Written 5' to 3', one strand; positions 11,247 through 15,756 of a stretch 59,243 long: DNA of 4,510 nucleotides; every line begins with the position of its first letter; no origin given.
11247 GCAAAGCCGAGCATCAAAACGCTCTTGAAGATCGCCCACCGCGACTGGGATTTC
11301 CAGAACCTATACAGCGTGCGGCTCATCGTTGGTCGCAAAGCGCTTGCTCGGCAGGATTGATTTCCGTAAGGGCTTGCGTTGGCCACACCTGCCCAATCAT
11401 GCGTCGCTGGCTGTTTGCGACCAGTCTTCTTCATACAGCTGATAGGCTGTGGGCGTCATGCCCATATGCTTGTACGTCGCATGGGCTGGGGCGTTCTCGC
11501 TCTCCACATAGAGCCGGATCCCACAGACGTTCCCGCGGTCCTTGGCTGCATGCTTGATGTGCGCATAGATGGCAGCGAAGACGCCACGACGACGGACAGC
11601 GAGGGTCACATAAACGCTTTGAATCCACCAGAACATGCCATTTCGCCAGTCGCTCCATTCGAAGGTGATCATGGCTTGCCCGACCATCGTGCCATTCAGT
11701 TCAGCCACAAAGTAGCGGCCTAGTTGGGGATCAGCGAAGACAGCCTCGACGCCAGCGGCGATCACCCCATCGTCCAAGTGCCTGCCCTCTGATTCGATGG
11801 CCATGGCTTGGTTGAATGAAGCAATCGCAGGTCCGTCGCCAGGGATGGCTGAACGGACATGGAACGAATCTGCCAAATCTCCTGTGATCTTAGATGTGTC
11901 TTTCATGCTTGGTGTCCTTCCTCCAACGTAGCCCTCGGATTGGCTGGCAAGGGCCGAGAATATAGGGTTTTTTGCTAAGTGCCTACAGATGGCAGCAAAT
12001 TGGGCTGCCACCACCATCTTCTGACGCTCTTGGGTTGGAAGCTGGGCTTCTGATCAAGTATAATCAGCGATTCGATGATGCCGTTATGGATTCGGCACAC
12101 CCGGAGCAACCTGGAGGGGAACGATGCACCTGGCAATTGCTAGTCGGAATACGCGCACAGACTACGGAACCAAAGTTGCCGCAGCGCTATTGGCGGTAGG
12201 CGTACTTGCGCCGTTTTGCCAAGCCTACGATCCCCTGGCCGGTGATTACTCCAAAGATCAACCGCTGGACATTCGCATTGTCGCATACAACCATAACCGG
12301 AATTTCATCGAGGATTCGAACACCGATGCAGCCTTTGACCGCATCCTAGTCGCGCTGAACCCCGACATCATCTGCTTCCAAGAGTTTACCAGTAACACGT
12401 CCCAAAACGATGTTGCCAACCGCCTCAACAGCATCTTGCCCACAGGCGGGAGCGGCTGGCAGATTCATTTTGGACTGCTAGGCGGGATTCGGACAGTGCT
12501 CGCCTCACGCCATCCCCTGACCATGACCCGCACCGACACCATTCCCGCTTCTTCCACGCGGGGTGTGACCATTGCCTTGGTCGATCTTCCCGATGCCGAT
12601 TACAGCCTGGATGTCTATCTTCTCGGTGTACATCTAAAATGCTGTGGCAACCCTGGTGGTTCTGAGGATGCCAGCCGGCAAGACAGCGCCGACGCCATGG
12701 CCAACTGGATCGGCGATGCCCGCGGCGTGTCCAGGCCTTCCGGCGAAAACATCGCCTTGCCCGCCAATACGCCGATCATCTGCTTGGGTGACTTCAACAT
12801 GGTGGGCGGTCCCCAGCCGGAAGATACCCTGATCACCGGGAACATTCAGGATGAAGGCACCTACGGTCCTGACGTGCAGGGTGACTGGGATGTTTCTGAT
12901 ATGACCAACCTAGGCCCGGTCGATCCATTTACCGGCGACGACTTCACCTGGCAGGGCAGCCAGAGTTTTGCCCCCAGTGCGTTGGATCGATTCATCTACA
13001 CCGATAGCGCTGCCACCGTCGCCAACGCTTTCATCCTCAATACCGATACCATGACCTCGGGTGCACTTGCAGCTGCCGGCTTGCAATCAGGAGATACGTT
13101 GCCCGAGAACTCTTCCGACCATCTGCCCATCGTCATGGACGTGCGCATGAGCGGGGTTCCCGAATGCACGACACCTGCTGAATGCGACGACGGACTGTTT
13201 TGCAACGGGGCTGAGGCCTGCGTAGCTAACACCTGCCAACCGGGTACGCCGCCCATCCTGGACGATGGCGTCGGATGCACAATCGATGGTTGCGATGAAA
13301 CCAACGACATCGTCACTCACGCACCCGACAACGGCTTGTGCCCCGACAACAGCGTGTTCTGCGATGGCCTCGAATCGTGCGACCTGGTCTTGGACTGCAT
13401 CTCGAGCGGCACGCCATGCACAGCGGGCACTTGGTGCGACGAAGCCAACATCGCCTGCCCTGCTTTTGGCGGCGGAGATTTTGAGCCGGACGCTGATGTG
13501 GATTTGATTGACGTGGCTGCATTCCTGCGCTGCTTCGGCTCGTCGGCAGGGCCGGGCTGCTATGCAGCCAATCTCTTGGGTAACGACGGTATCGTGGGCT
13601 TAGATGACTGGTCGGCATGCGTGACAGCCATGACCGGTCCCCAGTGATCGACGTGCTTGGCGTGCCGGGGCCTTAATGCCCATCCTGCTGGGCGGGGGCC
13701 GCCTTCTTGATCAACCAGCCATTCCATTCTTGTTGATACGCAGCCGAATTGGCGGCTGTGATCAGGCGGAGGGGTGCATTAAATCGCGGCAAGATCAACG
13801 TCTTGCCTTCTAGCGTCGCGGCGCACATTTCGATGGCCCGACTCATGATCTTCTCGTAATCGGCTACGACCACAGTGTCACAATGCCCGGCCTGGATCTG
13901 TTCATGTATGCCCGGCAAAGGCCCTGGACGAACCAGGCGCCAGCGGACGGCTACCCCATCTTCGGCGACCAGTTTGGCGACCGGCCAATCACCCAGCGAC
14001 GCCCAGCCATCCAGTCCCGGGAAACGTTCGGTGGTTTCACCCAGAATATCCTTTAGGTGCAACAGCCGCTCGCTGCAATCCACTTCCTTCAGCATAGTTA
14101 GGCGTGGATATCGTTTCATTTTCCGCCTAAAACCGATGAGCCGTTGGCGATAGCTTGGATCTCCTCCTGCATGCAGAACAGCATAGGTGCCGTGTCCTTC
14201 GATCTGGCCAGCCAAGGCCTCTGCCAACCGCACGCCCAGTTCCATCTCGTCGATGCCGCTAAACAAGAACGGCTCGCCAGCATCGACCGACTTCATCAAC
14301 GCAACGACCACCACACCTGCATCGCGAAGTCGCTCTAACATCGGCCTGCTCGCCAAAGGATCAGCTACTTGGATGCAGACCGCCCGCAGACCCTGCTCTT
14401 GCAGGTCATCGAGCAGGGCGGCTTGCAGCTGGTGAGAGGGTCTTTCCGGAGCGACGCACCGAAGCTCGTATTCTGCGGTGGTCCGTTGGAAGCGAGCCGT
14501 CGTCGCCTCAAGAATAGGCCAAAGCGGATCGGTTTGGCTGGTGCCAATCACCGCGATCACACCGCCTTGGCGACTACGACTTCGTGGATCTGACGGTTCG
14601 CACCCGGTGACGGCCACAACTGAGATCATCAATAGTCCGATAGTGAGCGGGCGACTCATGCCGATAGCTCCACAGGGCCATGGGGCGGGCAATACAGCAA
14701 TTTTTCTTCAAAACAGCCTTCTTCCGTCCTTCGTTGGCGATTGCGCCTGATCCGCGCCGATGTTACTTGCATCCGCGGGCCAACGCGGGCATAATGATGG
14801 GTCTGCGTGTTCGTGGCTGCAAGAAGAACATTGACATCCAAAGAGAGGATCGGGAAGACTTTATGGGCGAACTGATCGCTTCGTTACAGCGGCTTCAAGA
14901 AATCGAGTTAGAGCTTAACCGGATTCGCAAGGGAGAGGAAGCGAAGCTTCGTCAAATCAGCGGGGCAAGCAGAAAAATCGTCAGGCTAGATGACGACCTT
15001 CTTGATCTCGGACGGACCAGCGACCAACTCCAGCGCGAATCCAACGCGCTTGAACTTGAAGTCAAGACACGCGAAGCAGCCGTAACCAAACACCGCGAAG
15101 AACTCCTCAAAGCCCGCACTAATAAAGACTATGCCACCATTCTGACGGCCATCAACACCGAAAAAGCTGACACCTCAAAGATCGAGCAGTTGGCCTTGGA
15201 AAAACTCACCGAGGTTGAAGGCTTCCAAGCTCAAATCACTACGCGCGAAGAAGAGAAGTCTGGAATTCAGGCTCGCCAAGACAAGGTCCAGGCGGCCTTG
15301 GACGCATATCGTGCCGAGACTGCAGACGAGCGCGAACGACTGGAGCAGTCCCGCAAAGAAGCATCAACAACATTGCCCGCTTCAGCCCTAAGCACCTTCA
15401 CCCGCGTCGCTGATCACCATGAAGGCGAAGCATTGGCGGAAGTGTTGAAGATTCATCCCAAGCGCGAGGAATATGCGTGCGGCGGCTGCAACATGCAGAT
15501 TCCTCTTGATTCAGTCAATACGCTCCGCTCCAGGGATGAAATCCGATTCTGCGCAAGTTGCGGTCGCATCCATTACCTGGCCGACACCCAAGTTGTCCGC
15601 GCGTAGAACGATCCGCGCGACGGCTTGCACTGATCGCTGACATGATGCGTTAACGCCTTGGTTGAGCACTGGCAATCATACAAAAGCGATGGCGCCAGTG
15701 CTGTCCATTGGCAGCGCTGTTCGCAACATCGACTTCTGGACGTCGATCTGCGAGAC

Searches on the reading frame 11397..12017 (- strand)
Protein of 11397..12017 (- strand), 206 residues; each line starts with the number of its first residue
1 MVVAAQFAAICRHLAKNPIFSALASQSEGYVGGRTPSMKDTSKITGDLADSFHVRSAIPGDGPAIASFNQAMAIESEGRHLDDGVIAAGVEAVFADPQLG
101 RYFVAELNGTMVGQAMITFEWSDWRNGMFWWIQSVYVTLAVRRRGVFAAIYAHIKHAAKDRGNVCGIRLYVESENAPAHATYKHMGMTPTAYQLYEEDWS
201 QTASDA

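Call 80: search_protein_families(library=pfam, proteins=[window:11397-12017:-], max_evalue=0.0001)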
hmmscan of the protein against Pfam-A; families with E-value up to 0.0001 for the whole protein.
window:11397-12017:- (206 aa): 2 families
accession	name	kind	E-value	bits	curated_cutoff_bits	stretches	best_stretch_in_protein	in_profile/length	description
PF00583.31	Acetyltransf_1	-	1.8e-12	48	20.7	1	96-187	30-116/116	Acetyltransferase (GNAT) family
PF13508.13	Acetyltransf_7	-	2.9e-07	31.2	27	1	100-186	3-81/84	Acetyltransferase (GNAT) domain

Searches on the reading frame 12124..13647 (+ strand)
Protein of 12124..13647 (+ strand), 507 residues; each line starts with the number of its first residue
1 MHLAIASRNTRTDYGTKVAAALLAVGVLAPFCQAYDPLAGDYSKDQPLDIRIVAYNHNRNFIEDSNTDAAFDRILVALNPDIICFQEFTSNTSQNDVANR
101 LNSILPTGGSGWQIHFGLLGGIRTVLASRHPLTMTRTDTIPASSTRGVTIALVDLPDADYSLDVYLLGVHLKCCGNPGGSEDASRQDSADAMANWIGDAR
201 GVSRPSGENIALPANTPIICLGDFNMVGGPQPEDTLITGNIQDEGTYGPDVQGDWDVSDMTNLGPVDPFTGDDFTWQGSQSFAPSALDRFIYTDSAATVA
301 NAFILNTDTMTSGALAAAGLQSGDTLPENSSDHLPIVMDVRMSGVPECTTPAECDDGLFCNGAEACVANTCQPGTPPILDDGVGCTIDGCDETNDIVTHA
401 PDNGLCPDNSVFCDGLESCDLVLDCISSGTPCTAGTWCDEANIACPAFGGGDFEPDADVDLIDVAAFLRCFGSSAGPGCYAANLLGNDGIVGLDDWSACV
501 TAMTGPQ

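Call 80: search_protein_families(library=pfam, proteins=[window:12124-13647:+], max_evalue=0.0001)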
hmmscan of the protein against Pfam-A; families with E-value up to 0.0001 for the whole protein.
window:12124-13647:+ (507 aa): 1 family
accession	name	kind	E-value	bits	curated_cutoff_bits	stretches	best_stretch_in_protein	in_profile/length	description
PF03372.29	Exo_endo_phos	-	2.3e-10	41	24.5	1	64-333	15-225/225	Endonuclease/Exonuclease/phosphatase family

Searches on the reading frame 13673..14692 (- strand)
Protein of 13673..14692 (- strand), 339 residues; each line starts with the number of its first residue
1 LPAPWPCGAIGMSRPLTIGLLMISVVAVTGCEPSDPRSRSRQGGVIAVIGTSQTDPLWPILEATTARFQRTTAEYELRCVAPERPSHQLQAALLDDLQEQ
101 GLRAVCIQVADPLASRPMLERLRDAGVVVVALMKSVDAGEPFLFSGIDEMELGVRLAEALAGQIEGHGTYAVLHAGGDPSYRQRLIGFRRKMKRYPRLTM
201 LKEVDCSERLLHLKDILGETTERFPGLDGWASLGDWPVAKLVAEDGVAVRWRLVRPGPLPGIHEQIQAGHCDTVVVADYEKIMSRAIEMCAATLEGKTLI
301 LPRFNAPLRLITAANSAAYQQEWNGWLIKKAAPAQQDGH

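Call 81: search_protein_families(library=pfam, proteins=[window:13673-14692:-], max_evalue=0.0001)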
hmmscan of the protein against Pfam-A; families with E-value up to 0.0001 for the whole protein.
window:13673-14692:- (339 aa): 1 family
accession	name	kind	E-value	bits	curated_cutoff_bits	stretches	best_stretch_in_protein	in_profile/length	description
PF13407.12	Peripla_BP_4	-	8.9e-24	84.9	35.1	1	46-297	1-257/258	Periplasmic binding protein domain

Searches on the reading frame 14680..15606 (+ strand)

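Call 81: search_protein_families(library=pfam, proteins=[window:14680-15606:+], max_evalue=0.0001)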
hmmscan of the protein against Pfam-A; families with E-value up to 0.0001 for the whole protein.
window:14680-15606:+ (308 aa): 1 family
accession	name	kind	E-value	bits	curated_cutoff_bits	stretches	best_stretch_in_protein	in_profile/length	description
PF02591.20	Zn_ribbon_9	-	2.9e-08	34.1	29.1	1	266-297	1-32/33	C4-type zinc ribbon domain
